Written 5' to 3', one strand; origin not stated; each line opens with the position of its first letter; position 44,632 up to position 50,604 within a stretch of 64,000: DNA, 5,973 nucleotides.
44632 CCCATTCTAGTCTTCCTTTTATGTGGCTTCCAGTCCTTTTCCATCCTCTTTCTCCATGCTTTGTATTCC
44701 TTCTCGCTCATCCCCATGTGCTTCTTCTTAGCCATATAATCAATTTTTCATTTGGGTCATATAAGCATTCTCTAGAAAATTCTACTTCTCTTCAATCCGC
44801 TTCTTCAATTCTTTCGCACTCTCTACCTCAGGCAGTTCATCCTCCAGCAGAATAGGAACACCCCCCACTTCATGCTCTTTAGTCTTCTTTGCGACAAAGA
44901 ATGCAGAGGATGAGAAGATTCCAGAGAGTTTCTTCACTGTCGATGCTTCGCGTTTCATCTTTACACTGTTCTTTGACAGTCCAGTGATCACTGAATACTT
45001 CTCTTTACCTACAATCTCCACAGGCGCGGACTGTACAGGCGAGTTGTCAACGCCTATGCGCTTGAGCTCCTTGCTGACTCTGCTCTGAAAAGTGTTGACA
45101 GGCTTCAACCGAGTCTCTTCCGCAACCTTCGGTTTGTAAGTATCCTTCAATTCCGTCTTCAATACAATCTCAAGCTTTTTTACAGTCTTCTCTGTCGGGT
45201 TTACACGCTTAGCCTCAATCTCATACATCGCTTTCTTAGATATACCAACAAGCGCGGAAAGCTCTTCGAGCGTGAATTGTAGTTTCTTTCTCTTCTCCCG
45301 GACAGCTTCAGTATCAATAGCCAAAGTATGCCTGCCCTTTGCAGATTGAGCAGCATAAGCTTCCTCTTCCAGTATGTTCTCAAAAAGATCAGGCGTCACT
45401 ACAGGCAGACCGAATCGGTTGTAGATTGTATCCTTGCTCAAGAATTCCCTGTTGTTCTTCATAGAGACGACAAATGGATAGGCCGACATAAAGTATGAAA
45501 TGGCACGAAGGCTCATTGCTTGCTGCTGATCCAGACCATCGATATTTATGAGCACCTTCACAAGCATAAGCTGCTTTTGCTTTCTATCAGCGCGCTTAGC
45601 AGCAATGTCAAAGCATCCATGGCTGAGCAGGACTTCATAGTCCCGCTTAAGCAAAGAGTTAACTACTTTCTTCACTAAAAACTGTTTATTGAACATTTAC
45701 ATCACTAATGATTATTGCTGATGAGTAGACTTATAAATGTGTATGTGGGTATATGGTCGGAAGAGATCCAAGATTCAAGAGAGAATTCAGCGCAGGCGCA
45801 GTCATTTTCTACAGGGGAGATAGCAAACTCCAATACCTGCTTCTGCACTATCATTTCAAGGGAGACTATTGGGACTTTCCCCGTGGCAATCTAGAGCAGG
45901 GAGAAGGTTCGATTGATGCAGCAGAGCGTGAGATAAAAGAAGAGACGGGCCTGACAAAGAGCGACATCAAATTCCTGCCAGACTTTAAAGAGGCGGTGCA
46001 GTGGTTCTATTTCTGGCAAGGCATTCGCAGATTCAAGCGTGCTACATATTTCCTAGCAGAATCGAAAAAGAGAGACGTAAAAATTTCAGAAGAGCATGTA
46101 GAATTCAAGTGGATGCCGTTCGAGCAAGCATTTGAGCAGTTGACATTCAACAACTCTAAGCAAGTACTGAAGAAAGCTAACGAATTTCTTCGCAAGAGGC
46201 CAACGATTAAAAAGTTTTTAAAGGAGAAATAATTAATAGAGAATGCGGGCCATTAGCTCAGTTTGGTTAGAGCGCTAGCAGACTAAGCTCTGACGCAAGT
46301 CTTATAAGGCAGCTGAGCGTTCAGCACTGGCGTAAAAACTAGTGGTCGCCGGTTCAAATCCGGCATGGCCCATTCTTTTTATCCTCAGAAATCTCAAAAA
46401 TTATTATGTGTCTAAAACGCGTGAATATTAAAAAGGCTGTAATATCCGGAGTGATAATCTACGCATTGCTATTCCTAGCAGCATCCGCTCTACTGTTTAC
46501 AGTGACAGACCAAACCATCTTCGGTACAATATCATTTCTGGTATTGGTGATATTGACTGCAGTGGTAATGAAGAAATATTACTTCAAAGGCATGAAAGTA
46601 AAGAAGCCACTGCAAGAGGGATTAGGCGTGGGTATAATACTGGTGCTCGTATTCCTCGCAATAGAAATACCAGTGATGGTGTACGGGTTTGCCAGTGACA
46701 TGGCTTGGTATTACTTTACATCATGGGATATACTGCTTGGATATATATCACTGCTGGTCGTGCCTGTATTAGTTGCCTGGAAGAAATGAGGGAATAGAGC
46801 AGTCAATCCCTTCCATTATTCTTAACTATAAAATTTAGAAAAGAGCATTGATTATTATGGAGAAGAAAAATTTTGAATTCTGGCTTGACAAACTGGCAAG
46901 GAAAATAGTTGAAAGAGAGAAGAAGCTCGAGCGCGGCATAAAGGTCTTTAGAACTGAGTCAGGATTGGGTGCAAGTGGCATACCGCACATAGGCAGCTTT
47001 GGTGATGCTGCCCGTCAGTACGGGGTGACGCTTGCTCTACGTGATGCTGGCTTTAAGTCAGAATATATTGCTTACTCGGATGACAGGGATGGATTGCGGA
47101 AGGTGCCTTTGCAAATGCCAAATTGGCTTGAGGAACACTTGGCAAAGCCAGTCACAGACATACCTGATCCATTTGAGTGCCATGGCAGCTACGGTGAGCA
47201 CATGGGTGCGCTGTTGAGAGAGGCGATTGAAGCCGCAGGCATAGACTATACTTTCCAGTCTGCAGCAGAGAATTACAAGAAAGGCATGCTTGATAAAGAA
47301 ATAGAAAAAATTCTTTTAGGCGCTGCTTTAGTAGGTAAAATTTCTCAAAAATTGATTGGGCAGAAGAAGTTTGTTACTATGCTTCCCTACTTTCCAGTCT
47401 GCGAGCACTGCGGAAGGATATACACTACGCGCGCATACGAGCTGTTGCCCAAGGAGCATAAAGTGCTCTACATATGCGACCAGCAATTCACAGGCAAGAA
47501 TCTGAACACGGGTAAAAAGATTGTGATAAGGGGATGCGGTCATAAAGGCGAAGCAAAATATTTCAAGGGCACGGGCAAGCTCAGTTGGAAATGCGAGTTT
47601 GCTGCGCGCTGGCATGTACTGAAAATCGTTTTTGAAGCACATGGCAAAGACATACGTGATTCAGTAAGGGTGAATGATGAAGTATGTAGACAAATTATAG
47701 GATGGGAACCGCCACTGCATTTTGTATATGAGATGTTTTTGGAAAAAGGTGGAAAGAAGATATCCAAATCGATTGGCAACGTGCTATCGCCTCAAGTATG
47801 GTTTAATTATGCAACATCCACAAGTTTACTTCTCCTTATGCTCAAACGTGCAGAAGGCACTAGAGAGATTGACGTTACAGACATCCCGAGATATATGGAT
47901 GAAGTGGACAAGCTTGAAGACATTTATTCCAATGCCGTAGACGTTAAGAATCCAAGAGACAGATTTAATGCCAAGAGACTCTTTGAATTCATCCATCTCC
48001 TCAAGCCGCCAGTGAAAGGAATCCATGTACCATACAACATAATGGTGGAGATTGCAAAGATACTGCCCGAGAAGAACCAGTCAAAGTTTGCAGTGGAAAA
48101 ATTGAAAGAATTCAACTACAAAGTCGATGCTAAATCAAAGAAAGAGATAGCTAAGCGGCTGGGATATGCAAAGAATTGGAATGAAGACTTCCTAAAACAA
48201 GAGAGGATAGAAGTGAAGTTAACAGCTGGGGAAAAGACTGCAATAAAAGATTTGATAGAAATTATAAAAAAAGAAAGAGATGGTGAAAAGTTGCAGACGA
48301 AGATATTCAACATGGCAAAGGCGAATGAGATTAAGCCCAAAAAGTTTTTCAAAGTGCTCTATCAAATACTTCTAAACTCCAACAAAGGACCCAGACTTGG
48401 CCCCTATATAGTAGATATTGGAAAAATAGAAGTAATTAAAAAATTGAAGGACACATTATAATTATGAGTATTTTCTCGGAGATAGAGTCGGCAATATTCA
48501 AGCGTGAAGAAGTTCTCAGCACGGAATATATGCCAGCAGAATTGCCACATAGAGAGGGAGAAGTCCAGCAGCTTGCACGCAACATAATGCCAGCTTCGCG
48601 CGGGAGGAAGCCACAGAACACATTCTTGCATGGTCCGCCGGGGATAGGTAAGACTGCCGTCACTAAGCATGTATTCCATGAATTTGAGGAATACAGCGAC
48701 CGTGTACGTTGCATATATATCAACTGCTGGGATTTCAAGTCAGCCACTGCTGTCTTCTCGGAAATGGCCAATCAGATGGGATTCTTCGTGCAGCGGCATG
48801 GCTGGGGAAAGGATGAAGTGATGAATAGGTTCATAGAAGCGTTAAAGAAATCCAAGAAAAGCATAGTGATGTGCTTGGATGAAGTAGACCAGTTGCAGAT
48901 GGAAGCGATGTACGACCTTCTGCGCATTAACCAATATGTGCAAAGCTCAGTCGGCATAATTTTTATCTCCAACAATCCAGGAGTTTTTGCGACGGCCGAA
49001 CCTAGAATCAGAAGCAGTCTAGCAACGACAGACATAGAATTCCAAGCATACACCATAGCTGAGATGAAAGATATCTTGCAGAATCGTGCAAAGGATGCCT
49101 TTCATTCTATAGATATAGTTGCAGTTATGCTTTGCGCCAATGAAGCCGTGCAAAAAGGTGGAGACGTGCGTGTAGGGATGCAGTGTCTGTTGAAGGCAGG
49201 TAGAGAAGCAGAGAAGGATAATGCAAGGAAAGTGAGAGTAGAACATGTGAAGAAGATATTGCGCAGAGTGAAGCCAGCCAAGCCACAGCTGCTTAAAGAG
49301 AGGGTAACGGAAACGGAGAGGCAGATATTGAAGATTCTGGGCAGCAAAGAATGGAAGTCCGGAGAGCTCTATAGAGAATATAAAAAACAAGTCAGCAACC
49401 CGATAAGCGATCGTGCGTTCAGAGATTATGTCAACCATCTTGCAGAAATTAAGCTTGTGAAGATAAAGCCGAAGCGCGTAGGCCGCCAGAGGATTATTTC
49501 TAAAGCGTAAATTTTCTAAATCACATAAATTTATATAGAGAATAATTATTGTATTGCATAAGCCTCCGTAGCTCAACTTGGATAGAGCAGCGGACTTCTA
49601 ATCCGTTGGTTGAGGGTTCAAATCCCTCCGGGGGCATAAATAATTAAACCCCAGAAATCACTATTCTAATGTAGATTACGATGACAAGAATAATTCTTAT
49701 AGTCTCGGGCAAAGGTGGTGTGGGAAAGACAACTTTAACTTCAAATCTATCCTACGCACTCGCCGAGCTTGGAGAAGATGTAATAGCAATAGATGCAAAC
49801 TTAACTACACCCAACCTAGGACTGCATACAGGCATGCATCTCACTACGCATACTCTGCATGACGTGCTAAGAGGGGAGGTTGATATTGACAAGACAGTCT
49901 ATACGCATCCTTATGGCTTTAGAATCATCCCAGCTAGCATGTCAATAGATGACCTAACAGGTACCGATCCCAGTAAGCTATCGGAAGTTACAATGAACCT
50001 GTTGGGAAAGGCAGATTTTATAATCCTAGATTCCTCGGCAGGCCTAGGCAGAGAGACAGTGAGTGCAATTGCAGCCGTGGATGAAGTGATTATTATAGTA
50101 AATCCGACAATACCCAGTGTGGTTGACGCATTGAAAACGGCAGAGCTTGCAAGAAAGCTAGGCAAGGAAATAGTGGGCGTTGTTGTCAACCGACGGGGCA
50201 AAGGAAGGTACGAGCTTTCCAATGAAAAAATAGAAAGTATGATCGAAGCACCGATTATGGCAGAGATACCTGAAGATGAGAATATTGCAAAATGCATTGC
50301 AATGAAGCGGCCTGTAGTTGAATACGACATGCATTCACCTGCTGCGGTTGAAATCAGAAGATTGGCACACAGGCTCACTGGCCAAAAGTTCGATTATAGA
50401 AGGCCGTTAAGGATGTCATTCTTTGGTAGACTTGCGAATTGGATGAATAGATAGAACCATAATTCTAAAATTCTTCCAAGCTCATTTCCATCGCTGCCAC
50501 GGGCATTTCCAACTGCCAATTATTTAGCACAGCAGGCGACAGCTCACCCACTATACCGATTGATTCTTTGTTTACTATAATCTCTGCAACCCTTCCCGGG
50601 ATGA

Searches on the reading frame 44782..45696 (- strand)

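Call 23: search_protein_families(library=pfam, proteins=[window:44782-45696:-], max_evalue=0.001)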
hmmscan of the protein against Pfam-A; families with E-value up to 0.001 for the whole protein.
window:44782-45696:- (304 aa): 2 families
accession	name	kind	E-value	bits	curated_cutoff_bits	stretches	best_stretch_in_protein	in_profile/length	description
PF01381.28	HTH_3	-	1.1e-07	32.3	23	1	132-183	1-52/55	Helix-turn-helix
PF12844.13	HTH_19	-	8.7e-05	22.8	30.2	1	130-175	2-47/64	Helix-turn-helix domain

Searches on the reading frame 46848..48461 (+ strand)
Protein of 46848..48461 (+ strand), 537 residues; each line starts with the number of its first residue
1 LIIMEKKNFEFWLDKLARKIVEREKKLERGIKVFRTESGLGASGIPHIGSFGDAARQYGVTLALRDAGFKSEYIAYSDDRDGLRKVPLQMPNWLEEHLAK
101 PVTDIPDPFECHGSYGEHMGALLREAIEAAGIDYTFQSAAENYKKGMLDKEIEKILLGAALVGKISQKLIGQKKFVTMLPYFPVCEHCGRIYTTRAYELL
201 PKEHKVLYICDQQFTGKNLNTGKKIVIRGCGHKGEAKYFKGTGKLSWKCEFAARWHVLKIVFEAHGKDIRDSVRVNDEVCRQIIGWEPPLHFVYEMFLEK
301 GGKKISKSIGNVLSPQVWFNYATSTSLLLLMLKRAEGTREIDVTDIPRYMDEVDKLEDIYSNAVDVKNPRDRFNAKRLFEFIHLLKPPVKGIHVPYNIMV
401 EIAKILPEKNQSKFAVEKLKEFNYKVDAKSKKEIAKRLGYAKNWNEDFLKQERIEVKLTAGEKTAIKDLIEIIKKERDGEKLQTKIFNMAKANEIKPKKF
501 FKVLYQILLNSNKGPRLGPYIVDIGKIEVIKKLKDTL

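Call 20: search_protein_families(library=pfam, proteins=[window:46848-48461:+], max_evalue=0.00001)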
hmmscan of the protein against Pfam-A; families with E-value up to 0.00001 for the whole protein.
window:46848-48461:+ (537 aa): 1 family
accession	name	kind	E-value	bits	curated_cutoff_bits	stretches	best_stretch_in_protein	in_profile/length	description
PF01921.24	tRNA-synt_1f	-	1.6e-100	336.9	27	1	11-370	2-345/360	tRNA synthetases class I (K)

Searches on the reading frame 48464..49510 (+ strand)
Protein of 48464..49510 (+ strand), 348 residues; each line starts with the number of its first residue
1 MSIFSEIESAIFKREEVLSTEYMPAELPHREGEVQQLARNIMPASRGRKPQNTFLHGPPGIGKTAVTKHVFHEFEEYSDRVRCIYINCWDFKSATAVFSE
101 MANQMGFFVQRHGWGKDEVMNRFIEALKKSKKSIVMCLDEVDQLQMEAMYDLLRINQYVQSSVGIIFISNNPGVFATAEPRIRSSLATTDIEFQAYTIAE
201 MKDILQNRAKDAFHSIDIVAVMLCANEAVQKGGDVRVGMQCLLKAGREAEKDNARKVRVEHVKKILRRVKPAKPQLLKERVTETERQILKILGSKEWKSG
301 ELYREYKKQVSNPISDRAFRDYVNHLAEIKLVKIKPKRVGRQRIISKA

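Call 23: search_protein_families(library=pfam, proteins=[window:48464-49510:+], max_evalue=0.001)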
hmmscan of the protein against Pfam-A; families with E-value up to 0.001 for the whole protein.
window:48464-49510:+ (348 aa): 12 families
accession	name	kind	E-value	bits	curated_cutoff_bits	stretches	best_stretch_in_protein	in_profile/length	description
PF13401.12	AAA_22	-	4.6e-14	53.3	27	1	50-168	5-121/130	AAA domain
PF22703.2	Cdc6_lid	-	1.4e-12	47.7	27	1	202-264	1-65/68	Cdc6 AAA+ ATPase-type lid domain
PF13191.12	AAA_16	-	1.4e-11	45.6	32.6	1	26-144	1-144/167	AAA ATPase domain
PF07693.20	KAP_NTPase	-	9.8e-10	38.6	20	1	116-168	135-187/293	KAP family P-loop domain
PF00004.35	AAA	-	1.8e-08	35.3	21.2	1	54-176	2-115/131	ATPase family associated with various cellular activities (AAA)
PF01637.24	ATPase_2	-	9.6e-07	29.3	33.2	1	50-153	20-136/225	ATPase domain predominantly from Archaea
PF13245.12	AAA_19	-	1.1e-06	29.3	25.1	1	50-155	11-113/134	AAA domain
PF07728.20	AAA_5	-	1.5e-05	25.4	22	1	53-154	2-88/139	AAA domain (dynein-related subfamily)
PF24883.2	NPHP3_N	-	2.8e-05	24.8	24.8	1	50-136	22-107/164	Nephrocystin 3, N-terminal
PF20720.3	nSTAND3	-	5.3e-05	23.4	27.2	1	54-137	21-98/155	Novel STAND NTPase 3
PF05673.19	DUF815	-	0.00011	21.8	23.8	1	29-105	32-106/249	Protein of unknown function (DUF815)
PF00931.28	NB-ARC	-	0.00046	20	23.5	1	47-141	15-109/248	NB-ARC domain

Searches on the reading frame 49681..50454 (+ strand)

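Call 23: search_protein_families(library=pfam, proteins=[window:49681-50454:+], max_evalue=0.001)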
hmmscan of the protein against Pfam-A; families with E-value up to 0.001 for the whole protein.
window:49681-50454:+ (257 aa): 10 families
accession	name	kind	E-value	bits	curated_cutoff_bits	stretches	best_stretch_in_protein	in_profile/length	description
PF01656.29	CbiA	-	1.2e-19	71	25.4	1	5-212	1-125/125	CobQ/CobB/MinD/ParA nucleotide binding domain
PF10609.15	ParA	-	3e-19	69.8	27.1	1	2-232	3-245/246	NUBPL iron-transfer P-loop NTPase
PF13614.12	AAA_31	-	1.2e-17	64.9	27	1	2-143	1-150/177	AAA domain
PF06564.18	CBP_BcsQ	-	3e-15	56.8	21.3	1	7-231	5-232/234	Cellulose biosynthesis protein BcsQ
PF00142.24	Fer4_NifH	-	3.7e-12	46.7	25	2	134-236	142-248/271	4Fe-4S iron sulfur cluster binding proteins, NifH/frxC family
PF13500.12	AAA_26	-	2e-07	31.5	27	1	133-202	127-194/198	AAA domain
PF02374.21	ArsA_ATPase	-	1.5e-06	28.1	24.3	1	5-37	3-35/305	Anion-transporting ATPase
PF09140.17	MipZ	-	5.9e-05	22.9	20.7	1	4-149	2-135/262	ATPase MipZ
PF20720.3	nSTAND3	-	0.00021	21.5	27.2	0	5-38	19-52/155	Novel STAND NTPase 3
PF13481.12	AAA_25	-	0.00096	19.3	27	0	6-34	36-63/195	AAA domain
